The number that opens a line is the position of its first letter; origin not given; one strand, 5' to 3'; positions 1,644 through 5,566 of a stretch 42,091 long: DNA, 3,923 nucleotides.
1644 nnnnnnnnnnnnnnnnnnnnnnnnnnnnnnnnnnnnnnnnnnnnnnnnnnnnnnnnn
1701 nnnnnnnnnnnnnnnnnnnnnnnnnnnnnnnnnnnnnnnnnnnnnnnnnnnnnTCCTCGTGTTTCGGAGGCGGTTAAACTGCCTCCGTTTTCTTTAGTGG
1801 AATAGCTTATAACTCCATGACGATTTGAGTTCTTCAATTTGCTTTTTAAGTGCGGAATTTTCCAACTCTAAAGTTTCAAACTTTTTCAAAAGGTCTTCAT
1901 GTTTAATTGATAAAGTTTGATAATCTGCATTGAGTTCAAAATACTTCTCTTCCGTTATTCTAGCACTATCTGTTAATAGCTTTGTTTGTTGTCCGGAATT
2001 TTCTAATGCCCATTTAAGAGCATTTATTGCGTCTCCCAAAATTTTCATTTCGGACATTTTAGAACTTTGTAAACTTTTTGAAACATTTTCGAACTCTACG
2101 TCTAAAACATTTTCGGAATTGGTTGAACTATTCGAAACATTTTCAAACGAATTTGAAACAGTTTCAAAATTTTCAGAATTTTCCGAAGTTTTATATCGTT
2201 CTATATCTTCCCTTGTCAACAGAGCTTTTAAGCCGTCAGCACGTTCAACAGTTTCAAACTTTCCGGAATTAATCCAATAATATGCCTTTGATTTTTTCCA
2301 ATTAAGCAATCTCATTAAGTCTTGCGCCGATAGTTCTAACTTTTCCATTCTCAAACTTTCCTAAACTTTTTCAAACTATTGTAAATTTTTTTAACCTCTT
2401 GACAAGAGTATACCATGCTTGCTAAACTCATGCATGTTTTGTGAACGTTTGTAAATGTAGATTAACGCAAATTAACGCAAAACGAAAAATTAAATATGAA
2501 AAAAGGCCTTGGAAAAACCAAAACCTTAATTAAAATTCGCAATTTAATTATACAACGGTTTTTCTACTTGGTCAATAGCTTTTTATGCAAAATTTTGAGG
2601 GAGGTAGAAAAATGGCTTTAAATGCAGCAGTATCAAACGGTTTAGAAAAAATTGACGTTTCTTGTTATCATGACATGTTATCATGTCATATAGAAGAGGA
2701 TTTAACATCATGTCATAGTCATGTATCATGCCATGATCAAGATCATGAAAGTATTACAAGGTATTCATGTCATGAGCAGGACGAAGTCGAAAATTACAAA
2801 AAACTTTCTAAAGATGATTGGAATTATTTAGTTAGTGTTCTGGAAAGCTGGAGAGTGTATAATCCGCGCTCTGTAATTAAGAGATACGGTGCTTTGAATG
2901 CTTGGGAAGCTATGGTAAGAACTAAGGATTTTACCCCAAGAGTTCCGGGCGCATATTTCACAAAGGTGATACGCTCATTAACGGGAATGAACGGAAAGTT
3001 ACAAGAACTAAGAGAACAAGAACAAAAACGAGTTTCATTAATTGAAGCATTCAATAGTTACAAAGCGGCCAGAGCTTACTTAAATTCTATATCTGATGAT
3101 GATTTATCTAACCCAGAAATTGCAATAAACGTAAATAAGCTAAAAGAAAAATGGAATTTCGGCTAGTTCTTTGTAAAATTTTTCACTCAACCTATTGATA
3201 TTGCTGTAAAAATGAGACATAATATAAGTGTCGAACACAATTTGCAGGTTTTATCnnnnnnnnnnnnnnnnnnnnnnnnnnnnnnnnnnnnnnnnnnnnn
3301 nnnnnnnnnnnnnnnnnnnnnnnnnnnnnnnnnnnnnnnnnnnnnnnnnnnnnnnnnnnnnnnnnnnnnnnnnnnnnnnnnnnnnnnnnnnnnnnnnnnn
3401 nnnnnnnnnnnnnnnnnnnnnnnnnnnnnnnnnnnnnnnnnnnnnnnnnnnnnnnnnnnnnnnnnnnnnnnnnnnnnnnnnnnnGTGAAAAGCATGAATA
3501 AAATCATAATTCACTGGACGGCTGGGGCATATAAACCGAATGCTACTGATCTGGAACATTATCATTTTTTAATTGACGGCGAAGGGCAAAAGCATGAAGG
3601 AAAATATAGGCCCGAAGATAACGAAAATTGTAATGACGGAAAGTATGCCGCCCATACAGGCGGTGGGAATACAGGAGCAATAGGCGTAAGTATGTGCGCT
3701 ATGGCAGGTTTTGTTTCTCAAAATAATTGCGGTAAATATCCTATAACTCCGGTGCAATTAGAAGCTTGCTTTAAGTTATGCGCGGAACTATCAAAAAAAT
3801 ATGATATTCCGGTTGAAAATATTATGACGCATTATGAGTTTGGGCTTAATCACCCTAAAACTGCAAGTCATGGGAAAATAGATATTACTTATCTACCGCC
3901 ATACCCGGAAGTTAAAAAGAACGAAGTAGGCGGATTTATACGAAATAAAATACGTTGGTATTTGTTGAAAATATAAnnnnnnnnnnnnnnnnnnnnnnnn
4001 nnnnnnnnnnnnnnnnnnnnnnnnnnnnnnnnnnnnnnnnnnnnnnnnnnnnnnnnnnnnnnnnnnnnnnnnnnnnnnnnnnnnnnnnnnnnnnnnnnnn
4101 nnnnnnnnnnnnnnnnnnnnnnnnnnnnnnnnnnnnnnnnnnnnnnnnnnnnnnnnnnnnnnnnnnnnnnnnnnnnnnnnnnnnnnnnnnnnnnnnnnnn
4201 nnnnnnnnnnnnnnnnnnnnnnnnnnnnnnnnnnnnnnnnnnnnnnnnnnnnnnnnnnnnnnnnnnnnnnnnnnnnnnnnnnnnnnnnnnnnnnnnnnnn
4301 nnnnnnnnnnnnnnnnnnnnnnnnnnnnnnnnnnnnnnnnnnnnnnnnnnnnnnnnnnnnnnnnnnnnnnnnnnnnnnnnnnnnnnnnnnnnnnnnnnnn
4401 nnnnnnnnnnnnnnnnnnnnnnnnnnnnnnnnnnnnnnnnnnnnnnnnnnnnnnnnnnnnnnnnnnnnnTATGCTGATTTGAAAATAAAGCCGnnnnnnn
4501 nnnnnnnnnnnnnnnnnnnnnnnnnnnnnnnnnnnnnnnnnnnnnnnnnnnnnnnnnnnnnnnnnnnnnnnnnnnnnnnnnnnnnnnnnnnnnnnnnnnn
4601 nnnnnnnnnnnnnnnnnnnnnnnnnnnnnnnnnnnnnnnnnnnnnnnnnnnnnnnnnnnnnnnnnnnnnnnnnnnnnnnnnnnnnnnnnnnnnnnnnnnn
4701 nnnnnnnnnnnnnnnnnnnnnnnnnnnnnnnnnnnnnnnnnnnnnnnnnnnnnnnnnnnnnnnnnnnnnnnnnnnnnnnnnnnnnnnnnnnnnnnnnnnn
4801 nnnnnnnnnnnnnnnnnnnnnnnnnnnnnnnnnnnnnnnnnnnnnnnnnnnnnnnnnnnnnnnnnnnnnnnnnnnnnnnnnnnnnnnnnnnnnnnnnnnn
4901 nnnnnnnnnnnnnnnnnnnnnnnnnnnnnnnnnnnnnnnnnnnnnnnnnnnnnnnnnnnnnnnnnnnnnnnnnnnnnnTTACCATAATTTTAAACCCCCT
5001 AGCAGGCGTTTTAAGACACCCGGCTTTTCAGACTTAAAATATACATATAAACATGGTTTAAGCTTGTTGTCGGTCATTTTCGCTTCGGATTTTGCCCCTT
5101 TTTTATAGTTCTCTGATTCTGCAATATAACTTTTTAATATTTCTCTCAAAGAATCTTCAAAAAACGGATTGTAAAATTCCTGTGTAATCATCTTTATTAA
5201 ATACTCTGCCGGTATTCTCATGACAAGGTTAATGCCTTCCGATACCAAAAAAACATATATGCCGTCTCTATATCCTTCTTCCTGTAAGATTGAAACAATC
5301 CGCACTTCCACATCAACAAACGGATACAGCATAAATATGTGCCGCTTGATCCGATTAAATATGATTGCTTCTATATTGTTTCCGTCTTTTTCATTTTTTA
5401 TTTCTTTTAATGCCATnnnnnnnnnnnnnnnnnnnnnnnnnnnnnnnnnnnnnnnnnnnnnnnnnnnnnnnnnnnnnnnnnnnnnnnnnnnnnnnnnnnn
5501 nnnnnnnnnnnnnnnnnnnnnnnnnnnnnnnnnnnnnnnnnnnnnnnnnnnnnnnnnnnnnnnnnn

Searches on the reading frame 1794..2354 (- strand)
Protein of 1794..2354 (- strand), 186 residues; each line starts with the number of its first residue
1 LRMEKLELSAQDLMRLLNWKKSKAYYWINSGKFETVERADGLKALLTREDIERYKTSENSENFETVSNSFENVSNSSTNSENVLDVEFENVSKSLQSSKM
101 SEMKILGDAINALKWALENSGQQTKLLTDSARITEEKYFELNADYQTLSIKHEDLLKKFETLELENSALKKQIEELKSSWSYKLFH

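Call 20: search_protein_families(library=pfam, proteins=[window:1794-2354:-], max_evalue=0.05)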
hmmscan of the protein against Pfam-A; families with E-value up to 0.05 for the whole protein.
window:1794-2354:- (186 aa): 8 families
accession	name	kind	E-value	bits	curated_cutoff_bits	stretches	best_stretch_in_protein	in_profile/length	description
PF02183.23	HALZ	-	1.1e-05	26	28.1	1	144-178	6-40/43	Homeobox associated leucine zipper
PF12728.13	HTH_17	-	2.1e-05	25.1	27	1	8-57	2-49/51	Helix-turn-helix domain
PF07926.17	TPR_MLP1_2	-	0.001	19.5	36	1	102-179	2-79/129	TPR/MLP1/MLP2-like protein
PF11101.13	DUF2884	-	0.0058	16.7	30.6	1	68-178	118-224/228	Protein of unknown function (DUF2884)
PF05812.17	Herpes_BLRF2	-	0.024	15.2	25.8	0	151-175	3-27/119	Herpesvirus BLRF2 protein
PF00170.26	bZIP_1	-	0.04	14.4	27.6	1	153-181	29-57/64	bZIP transcription factor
PF04822.18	Takusan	-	0.041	14.2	28.1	1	131-168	45-83/85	Takusan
PF05811.18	DUF842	-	0.045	13.9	25.1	0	58-111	38-91/131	Eukaryotic protein of unknown function (DUF842)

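Call 27: search_protein_families(library=phrogs, proteins=[window:1794-2354:-], max_evalue=0.01)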
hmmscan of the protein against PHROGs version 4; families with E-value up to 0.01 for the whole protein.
window:1794-2354:- (186 aa): 2 families
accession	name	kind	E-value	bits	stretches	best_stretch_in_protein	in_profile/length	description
phrog_66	-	integration and excision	0.0039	17.9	1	3-62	89-147/412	excisionase and transcriptional regulator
phrog_4580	-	transcription regulation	0.0075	17.4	1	152-174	3-25/38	transcription factor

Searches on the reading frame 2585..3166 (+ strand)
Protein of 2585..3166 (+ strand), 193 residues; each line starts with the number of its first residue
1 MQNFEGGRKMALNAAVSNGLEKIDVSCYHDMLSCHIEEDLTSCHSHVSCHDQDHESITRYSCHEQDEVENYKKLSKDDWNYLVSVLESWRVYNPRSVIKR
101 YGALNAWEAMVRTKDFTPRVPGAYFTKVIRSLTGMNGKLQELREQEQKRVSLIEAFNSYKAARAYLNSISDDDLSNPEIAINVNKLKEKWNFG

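Call 20: search_protein_families(library=pfam, proteins=[window:2585-3166:+], max_evalue=0.05)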
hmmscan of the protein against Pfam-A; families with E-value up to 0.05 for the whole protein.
window:2585-3166:+ (193 aa): 1 family
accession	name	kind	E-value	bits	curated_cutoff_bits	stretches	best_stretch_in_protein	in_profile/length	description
PF05800.16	GvpO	-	0.037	14.5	25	0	59-101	28-69/94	Gas vesicle synthesis protein GvpO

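Call 27: search_protein_families(library=phrogs, proteins=[window:2585-3166:+], max_evalue=0.01)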
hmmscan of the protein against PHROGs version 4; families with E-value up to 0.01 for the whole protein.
window:2585-3166:+ (193 aa): 0 families

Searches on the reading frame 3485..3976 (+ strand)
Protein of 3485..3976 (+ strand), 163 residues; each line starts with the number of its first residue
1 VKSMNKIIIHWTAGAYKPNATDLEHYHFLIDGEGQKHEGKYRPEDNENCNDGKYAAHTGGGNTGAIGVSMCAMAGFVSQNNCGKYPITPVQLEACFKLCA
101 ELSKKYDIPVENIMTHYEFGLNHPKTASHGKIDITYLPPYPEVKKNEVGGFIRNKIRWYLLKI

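Call 20: search_protein_families(library=pfam, proteins=[window:3485-3976:+], max_evalue=0.05)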
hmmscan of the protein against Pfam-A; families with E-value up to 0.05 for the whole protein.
window:3485-3976:+ (163 aa): 1 family
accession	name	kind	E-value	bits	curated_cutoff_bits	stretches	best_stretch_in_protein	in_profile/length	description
PF01510.30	Amidase_2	-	4.4e-14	53.4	26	1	4-117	5-120/131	N-acetylmuramoyl-L-alanine amidase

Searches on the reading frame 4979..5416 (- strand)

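Call 20: search_protein_families(library=pfam, proteins=[window:4979-5416:-], max_evalue=0.05)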
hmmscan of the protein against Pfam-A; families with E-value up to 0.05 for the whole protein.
window:4979-5416:- (145 aa): 1 family
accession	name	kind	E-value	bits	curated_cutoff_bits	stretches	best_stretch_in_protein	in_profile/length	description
PF11463.14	R-HINP1I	-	0.031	14.2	25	1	34-117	22-102/208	R.HinP1I restriction endonuclease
